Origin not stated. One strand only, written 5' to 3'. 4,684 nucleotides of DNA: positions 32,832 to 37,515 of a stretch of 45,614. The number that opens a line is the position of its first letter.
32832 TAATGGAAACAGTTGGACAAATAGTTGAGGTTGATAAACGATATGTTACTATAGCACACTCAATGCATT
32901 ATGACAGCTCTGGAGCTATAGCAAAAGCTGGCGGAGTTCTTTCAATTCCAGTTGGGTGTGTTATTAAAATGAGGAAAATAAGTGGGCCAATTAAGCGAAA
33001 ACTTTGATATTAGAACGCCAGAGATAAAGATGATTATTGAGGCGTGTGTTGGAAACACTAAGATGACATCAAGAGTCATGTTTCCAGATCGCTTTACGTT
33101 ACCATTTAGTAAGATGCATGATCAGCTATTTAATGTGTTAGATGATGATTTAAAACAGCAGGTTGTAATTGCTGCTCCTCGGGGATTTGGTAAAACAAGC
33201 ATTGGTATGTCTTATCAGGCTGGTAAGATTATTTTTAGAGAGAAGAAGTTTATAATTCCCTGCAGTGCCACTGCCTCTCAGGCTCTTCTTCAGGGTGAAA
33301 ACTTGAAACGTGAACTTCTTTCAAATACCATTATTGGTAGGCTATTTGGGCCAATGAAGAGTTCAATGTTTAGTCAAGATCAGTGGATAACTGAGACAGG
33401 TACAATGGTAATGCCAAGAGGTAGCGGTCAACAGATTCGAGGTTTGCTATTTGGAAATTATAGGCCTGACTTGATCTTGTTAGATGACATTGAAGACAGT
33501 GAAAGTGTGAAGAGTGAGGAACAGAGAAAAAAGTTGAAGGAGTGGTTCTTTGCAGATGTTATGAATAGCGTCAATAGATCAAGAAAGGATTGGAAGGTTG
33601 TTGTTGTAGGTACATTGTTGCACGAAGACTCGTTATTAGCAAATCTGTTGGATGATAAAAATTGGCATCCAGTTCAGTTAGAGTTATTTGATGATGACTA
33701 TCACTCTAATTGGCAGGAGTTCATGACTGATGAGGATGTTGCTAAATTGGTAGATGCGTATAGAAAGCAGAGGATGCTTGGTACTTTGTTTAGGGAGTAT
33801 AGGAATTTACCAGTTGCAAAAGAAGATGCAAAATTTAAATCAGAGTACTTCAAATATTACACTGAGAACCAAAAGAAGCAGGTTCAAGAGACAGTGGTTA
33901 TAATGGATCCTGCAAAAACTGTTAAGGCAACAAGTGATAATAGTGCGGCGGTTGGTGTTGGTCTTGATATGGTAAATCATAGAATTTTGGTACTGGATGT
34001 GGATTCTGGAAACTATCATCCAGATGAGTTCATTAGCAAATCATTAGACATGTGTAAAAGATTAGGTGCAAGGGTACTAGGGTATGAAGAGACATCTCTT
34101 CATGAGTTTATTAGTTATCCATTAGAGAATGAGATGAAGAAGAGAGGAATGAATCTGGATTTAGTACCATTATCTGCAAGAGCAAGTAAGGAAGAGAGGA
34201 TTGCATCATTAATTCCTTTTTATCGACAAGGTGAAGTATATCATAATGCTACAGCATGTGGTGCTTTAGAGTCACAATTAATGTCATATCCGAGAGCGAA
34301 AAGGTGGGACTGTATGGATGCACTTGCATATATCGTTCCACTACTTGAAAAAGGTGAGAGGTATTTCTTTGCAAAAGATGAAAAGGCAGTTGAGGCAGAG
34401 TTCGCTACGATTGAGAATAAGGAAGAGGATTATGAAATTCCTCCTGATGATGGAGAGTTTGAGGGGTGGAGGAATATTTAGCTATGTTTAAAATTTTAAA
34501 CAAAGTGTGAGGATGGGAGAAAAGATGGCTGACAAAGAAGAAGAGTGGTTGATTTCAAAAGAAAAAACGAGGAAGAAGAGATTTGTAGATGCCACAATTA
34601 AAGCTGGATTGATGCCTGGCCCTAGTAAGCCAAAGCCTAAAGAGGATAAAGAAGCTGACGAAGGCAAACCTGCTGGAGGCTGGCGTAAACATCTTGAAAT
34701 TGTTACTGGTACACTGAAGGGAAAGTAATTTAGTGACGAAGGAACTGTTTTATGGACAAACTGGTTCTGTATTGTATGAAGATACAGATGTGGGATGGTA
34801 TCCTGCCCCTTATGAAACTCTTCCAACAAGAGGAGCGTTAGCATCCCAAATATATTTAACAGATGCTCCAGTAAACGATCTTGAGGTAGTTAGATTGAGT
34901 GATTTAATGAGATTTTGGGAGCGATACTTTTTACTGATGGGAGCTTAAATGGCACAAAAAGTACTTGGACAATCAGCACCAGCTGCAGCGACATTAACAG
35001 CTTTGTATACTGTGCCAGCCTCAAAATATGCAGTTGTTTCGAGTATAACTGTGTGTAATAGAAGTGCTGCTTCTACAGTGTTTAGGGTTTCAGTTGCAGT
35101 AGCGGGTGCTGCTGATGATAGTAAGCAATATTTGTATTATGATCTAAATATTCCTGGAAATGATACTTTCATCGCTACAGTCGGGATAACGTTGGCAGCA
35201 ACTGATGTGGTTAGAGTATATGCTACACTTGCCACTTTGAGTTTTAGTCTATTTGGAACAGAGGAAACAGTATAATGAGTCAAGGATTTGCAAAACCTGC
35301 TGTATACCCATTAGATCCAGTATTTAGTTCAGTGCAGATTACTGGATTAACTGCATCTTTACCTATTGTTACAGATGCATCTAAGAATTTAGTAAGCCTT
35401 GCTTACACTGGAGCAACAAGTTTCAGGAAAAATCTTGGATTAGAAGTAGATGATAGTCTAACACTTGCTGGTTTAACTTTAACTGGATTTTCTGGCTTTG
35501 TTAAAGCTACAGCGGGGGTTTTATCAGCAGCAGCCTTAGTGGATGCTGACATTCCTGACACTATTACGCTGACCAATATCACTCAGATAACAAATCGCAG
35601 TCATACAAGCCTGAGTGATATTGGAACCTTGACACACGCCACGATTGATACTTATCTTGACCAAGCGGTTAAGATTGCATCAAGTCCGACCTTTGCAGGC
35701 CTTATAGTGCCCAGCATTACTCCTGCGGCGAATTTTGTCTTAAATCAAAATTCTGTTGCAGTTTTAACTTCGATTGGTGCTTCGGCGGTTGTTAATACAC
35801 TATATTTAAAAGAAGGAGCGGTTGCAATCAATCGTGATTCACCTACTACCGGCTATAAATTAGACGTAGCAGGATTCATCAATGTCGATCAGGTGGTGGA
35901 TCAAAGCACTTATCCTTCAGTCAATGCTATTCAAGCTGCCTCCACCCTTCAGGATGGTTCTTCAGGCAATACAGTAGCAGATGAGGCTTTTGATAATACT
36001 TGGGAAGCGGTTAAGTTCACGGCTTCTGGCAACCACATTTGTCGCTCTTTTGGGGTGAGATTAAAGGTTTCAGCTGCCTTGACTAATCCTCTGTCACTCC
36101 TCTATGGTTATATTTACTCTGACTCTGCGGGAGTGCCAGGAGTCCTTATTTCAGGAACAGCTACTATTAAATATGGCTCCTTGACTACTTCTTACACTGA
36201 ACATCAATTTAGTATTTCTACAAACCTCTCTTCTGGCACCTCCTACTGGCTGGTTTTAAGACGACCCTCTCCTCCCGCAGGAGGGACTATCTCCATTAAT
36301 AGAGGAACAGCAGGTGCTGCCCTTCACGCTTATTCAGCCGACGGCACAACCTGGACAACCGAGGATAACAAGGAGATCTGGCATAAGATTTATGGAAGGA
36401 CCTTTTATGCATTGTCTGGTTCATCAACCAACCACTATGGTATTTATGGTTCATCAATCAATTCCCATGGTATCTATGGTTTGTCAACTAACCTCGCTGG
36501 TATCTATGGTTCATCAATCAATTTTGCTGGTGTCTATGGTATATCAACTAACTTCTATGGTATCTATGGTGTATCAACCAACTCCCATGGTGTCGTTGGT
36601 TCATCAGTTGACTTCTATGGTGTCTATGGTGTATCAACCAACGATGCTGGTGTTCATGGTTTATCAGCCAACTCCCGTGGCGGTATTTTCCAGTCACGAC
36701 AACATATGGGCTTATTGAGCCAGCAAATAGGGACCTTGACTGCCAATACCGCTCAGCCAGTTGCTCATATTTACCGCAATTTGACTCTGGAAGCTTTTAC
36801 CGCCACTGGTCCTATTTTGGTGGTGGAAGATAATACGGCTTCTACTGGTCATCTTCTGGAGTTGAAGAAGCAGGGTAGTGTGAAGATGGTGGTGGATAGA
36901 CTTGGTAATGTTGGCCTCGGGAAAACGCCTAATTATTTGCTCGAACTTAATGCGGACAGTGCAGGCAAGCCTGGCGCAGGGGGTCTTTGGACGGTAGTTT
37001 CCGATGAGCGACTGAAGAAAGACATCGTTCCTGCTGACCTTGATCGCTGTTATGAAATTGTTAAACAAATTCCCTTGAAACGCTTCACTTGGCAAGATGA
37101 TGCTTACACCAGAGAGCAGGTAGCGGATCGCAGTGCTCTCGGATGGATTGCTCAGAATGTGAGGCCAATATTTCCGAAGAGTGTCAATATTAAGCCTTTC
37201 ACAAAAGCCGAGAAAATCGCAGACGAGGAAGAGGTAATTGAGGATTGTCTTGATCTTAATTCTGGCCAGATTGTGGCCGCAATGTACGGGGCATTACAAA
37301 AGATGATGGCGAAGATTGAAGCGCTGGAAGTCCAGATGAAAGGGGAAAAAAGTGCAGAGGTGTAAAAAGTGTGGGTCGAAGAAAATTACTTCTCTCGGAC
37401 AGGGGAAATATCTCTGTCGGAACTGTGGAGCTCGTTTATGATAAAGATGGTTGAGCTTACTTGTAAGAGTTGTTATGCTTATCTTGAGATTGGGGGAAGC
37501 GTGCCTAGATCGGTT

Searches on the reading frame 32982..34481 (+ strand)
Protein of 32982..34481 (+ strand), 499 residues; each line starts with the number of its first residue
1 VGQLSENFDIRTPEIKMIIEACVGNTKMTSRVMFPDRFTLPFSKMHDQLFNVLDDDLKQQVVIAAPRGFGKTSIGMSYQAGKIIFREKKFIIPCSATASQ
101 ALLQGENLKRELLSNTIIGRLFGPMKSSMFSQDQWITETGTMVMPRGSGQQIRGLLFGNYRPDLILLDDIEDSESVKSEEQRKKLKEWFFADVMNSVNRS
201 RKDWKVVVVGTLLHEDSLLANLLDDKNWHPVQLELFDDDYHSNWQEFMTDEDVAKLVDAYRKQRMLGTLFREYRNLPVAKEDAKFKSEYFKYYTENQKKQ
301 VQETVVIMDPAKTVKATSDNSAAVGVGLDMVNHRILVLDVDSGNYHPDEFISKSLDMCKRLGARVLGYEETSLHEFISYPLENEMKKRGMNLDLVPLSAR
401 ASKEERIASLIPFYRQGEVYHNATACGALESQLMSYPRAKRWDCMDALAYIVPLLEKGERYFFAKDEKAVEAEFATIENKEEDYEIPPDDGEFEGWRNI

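Call 7: search_protein_families(library=pfam, proteins=[window:32982-34481:+], max_evalue=0.01)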
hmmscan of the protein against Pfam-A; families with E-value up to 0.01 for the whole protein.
window:32982-34481:+ (499 aa): 0 families

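Call 25: search_protein_families(library=phrogs, proteins=[window:32982-34481:+], max_evalue=0.001)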
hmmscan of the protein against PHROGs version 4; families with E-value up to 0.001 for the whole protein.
window:32982-34481:+ (499 aa): 5 families
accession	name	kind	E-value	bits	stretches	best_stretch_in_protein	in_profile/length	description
phrog_38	-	head and packaging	5.7e-76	257.7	1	23-465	270-713/760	terminase large subunit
phrog_5573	-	head and packaging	1.2e-12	48.8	1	225-450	9-229/250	terminase large subunit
phrog_14112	-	unknown function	3.6e-10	40.7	1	36-193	76-243/247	-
phrog_20726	-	unknown function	1.1e-09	39.2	1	304-452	3-170/199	-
phrog_4758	-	head and packaging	1.7e-09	38.4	1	48-227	44-222/243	terminase large subunit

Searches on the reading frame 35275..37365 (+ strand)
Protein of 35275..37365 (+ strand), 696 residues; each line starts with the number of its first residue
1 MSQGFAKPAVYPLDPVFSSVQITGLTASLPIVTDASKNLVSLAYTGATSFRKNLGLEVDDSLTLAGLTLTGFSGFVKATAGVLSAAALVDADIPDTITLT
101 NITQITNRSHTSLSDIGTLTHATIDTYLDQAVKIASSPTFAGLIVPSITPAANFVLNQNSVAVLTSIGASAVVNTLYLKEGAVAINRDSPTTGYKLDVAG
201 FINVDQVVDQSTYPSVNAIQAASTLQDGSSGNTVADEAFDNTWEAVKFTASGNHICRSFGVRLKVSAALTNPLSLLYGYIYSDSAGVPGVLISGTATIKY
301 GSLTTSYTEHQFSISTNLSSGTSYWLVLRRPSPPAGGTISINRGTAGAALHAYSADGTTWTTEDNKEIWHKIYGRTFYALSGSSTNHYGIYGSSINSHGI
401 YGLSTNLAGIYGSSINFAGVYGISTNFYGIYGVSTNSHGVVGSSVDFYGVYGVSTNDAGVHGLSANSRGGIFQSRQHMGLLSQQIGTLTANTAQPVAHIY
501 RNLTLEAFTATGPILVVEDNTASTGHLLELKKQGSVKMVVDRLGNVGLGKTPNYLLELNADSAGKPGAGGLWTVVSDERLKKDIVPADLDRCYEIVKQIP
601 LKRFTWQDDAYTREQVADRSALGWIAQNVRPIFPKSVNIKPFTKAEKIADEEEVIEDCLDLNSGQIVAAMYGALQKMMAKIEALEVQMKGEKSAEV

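Call 7: search_protein_families(library=pfam, proteins=[window:35275-37365:+], max_evalue=0.01)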
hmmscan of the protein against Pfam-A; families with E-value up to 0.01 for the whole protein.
window:35275-37365:+ (696 aa): 1 family
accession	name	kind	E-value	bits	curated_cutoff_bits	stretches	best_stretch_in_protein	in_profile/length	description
PF13884.11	Peptidase_S74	-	5.4e-13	49.5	22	1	576-637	1-57/58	Chaperone of endosialidase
